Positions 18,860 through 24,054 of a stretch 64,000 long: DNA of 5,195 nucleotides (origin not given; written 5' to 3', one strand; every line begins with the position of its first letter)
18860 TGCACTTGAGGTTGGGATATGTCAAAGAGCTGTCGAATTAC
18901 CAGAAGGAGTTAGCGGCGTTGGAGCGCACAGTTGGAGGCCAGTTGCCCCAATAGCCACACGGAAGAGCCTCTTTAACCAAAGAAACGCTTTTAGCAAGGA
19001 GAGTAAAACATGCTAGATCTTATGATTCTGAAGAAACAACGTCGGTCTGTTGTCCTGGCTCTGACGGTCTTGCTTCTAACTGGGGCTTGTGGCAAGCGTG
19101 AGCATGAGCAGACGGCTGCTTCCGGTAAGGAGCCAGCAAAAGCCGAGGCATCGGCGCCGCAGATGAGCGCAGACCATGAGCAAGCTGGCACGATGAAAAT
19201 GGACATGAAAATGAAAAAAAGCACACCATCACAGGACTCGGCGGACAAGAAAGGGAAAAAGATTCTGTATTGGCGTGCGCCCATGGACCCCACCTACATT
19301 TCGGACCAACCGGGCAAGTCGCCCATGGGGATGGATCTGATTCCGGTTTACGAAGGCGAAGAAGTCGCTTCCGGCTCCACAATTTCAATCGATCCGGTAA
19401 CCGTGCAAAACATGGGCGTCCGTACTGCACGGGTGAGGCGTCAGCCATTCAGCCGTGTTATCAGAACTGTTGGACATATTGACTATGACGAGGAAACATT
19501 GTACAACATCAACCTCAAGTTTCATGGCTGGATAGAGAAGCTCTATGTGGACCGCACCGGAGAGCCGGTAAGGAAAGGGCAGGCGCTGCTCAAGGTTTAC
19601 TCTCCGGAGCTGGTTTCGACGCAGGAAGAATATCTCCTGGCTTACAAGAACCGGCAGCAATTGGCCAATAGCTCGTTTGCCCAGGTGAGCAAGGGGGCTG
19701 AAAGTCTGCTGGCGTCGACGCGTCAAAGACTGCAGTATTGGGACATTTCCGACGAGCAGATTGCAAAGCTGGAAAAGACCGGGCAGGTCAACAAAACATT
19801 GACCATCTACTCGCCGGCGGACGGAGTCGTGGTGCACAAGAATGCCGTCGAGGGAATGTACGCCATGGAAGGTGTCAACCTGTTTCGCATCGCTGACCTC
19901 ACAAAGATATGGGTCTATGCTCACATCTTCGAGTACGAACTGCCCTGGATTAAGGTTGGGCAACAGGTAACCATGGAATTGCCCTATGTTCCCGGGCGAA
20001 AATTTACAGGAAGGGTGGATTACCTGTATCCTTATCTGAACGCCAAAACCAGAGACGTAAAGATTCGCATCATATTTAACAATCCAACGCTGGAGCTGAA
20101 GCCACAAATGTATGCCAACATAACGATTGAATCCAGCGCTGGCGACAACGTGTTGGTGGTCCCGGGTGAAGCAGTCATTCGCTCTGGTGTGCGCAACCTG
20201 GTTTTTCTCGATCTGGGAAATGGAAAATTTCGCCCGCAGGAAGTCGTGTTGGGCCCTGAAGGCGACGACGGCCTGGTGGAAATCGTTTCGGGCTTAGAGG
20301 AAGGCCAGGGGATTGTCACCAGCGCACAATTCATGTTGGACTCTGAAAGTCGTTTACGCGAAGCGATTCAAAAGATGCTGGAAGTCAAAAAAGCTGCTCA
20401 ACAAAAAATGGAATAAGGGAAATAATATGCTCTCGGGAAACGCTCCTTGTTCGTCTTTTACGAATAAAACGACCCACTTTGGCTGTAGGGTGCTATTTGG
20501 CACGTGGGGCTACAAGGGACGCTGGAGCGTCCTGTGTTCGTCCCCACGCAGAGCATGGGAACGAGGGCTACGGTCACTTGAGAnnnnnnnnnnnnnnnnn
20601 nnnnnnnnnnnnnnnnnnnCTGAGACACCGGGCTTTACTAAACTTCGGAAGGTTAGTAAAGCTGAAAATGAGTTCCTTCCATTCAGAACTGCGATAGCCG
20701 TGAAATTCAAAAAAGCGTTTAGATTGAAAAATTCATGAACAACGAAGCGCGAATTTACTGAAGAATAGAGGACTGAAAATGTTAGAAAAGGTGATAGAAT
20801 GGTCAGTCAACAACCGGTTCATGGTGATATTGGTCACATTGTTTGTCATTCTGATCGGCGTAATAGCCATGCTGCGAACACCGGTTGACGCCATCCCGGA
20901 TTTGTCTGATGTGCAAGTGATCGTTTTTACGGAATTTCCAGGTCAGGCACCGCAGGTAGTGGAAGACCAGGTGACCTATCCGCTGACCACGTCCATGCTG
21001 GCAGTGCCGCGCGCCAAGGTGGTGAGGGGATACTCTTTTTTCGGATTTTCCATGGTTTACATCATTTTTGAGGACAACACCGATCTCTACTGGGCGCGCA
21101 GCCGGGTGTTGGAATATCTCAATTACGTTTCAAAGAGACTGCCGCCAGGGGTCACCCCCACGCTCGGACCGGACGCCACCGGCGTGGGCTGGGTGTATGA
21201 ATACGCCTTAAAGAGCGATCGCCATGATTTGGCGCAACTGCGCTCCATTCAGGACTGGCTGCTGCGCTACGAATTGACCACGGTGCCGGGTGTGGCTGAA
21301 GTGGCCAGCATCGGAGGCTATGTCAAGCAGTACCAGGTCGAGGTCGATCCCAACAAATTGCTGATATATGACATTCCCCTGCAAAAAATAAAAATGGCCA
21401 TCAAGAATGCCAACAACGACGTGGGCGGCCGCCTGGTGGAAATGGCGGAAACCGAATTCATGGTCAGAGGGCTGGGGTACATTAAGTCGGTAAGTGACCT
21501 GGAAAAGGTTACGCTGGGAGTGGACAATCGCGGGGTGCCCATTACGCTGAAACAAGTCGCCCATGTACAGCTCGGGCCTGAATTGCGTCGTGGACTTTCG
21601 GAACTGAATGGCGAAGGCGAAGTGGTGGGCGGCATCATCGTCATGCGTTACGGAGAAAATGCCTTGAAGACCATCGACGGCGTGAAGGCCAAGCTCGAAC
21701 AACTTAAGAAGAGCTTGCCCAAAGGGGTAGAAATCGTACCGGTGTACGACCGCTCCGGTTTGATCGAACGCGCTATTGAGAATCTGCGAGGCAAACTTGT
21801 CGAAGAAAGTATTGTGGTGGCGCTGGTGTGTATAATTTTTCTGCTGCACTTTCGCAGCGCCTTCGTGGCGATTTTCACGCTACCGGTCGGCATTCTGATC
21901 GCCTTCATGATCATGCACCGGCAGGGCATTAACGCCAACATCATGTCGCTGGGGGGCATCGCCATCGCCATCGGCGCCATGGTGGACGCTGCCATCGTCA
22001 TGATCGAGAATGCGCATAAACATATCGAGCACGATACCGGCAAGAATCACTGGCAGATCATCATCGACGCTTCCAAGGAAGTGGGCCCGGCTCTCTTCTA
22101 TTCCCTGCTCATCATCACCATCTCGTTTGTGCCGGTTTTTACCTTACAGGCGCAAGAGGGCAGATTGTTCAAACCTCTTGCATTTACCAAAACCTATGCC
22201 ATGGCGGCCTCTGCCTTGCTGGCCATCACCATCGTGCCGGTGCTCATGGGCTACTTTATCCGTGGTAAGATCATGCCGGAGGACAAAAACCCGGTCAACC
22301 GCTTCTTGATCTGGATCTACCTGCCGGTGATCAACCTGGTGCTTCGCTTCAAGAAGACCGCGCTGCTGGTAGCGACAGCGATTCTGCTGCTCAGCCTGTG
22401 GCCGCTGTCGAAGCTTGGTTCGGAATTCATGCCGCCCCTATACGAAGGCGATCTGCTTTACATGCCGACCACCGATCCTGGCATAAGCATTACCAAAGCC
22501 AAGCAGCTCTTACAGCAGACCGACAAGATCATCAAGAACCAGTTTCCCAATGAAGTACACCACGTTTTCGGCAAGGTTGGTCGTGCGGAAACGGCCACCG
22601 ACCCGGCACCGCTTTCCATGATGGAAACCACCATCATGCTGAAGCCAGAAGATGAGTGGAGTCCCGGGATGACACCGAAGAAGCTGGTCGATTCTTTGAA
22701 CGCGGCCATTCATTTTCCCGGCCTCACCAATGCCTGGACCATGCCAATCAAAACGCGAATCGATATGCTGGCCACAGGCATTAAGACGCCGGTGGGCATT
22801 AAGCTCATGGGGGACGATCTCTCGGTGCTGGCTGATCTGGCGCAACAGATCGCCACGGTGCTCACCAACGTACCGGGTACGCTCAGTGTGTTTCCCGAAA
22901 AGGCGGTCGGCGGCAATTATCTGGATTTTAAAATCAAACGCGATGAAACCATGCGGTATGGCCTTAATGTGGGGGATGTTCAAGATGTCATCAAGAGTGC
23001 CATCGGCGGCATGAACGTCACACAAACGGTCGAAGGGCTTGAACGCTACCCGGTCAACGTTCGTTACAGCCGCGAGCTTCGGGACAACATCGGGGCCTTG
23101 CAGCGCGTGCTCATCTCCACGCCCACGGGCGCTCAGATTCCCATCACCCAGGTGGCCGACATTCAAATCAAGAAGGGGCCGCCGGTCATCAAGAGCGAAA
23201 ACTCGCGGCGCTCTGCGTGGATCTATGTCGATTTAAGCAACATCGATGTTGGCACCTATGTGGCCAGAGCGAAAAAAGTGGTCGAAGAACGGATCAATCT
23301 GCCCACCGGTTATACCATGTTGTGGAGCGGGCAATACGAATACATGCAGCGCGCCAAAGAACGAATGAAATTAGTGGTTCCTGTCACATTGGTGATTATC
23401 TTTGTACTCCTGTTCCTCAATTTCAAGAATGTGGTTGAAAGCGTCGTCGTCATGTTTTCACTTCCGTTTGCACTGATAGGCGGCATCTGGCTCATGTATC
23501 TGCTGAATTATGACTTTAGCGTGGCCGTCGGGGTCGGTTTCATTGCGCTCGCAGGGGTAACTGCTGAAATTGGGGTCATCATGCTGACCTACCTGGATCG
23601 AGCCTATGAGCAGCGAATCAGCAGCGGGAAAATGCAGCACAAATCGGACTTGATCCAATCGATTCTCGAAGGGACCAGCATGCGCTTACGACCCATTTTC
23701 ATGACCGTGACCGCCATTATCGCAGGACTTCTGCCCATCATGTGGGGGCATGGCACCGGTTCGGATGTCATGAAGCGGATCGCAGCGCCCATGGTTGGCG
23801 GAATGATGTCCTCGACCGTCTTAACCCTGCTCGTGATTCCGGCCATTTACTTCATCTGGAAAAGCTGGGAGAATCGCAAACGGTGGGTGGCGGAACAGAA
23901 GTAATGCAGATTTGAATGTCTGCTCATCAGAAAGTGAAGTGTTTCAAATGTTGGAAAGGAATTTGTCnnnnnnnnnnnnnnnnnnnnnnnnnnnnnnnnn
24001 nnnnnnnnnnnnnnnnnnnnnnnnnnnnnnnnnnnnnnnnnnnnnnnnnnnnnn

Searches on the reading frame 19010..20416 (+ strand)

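Call 6: search_protein_families(library=pfam, proteins=[window:19010-20416:+], max_evalue=0.0001)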
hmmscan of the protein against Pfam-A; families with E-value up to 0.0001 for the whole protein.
window:19010-20416:+ (468 aa): 3 families
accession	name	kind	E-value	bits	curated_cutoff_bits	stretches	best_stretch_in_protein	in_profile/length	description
PF16576.10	HlyD_D23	-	1.5e-84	283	30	1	147-369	2-214/214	Barrel-sandwich domain of CusB or HlyD membrane-fusion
PF13437.12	HlyD_3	-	1.1e-15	58.7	22.2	1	265-359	1-96/106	HlyD family secretion protein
PF19335.5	HMBD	-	2.3e-06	27.9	23.6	1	88-113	2-28/28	Heavy metal binding domain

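Call 40: search_protein_families(library=ncbifam, proteins=[window:19010-20416:+], max_evalue=0.001)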
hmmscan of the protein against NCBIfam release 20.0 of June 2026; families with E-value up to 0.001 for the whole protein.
window:19010-20416:+ (468 aa): 13 families
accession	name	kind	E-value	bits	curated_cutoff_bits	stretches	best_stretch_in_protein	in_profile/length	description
NF007303.0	PRK09783.1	subfamily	2.4e-58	197.5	390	1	68-461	30-410/414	copper/silver efflux system membrane fusion protein CusB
TIGR00999.1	8a0102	subfamily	1.7e-38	132.3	319.3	1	184-444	1-271/271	CzcB/NccB family metal efflux transporter periplasmic adaptor subunit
TIGR01730.1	RND_mfp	subfamily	3.1e-33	115.1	94.9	1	137-449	1-319/322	efflux RND transporter periplasmic adaptor subunit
NF045680.1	DiMtlExpIhpB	equivalog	6.4e-24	84.5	450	1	237-446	112-317/326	divalent metal ion exporter adaptor subunit IhpB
NF008606.0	PRK11578.1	equivalog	1e-11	44.6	342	1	256-439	175-364/371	macrolide transporter subunit MacA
NF007132.1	PRK09578.1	equivalog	1.2e-09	37.5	512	1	343-455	268-379/396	MexX/AxyX family multidrug efflux RND transporter periplasmic adaptor subunit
TIGR00998.1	8a0101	subfamily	2.3e-09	36.7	390.8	1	205-339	158-281/334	EmrA/EmrK family multidrug efflux transporter periplasmic adaptor subunit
TIGR02971.1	heterocyst_DevB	subfamily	1.8e-06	27.6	129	1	214-337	163-276/327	ABC exporter membrane fusion protein, DevB family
NF045904.1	RND-peri-MexE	equivalog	3.3e-06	26.3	714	1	320-437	238-354/390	multidrug efflux RND transporter periplasmic adaptor subunit MexE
NF007362.0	PRK09859.1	equivalog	5.6e-06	25.7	738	1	332-392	252-312/385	multidrug transporter subunit MdtE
NF007785.0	PRK10476.1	equivalog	7.4e-06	25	376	1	218-337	163-282/347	multidrug transporter subunit MdtN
NF000272.2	OqxA_adapt_sub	exception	1.7e-05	24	835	1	329-436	257-363/391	multidrug efflux RND transporter periplasmic adaptor subunit OqxA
NF002939.0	PRK03598.1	equivalog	3.6e-05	23.1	393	1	262-342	203-283/332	secretion protein HlyD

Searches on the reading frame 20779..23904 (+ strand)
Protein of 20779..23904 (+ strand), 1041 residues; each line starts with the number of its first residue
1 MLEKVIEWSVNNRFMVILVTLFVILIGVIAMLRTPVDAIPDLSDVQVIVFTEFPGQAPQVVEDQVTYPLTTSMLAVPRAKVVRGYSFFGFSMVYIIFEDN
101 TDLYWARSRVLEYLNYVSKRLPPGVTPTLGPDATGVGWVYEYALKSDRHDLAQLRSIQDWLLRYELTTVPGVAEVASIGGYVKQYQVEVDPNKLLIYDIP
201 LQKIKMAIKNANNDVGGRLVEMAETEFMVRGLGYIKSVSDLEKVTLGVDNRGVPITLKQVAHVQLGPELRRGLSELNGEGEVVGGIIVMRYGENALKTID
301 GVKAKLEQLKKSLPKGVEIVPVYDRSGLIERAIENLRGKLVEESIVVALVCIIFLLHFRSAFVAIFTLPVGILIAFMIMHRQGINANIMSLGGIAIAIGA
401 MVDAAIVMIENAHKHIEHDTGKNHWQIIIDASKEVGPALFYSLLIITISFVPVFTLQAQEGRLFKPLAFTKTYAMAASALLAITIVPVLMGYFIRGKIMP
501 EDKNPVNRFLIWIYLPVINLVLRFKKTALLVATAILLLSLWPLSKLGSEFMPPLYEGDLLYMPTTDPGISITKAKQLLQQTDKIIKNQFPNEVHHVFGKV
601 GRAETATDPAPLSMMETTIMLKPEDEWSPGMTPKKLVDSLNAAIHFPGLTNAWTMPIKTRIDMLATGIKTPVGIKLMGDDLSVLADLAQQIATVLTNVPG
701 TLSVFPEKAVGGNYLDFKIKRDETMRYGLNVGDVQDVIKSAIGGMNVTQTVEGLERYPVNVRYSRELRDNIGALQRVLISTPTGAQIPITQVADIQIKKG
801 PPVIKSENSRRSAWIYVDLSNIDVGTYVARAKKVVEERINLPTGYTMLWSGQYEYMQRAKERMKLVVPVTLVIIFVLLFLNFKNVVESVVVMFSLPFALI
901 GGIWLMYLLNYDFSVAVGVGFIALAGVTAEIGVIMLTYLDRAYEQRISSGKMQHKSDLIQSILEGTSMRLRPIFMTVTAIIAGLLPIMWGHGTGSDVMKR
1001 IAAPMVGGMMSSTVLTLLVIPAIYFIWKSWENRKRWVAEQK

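Call 6: search_protein_families(library=pfam, proteins=[window:20779-23904:+], max_evalue=0.0001)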
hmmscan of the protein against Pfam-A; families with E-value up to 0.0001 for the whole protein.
window:20779-23904:+ (1041 aa): 2 families
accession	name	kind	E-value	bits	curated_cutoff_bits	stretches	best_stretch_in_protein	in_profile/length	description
PF00873.25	ACR_tran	-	1.3e-240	801.6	28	1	6-1026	2-1019/1021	AcrB/AcrD/AcrF family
PF03176.21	MMPL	-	6.7e-06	25.7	20.5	1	343-502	149-310/333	MMPL family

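Call 40: search_protein_families(library=ncbifam, proteins=[window:20779-23904:+], max_evalue=0.001)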
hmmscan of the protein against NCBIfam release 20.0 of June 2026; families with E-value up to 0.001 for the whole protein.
window:20779-23904:+ (1041 aa): 13 families
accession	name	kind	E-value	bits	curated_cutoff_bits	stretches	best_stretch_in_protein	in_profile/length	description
TIGR00914.1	2A0601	subfamily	0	1234.9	701.45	1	1-1032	1-1040/1051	CusA/CzcA family heavy metal efflux RND transporter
NF033617.1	RND_permease_2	subfamily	3.1e-141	472.3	1250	1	9-1026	4-1006/1009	multidrug efflux RND transporter permease subunit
NF000282.2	RND_permease_1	subfamily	8.6e-113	378.2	1250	1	17-1026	12-1026/1029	multidrug efflux RND transporter permease subunit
TIGR00915.1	2A0602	subfamily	8.7e-97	325.2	940.35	1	18-1029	14-1030/1050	efflux RND transporter permease subunit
NF007905.0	PRK10614.1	equivalog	1e-88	298.2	1774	1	15-1036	13-1017/1025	multidrug efflux RND transporter permease subunit MdtC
NF007798.0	PRK10503.1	equivalog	8.3e-71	238.9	1584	1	18-1031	25-1026/1040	MdtB/MuxB family multidrug efflux RND transporter permease subunit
NF007131.0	PRK09577.1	equivalog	1.8e-68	231.2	1768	1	16-1026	12-1021/1045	multidrug efflux RND transporter permease subunit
NF007133.0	PRK09579.1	equivalog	4e-68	229.9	1763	2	14-498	12-493/1017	multidrug efflux RND transporter permease subunit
NF007842.1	PRK10555.1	equivalog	6.9e-67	226.1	1854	2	16-527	12-529/1036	multidrug efflux RND transporter permease AcrD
NF000037.1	RND_perm_OqxB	exception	7.2e-60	202.8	2200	2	16-524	14-531/1050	multidrug efflux RND transporter permease subunit OqxB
NF011706.2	PRK15127.1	equivalog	1.1e-54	185.8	2150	1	15-1029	11-1031/1049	multidrug efflux RND transporter permease subunit AcrB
TIGR00921.1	2A067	subfamily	5.8e-08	31.2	351.9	2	344-492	199-345/733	hydrophobe/amphiphile efflux-3 (HAE3) family transporter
TIGR00833.1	actII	subfamily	1e-07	30.6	874.7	1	294-546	132-382/910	MMPL family RND transporter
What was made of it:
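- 17680..23904 (+): cusC-like outer-membrane factor (17680-18954), cusB-like adaptor with HMBD (19010-20416), cusA-like RND pump (20779-23904). Pfam and NCBIfam assignments (calls 6, 40).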
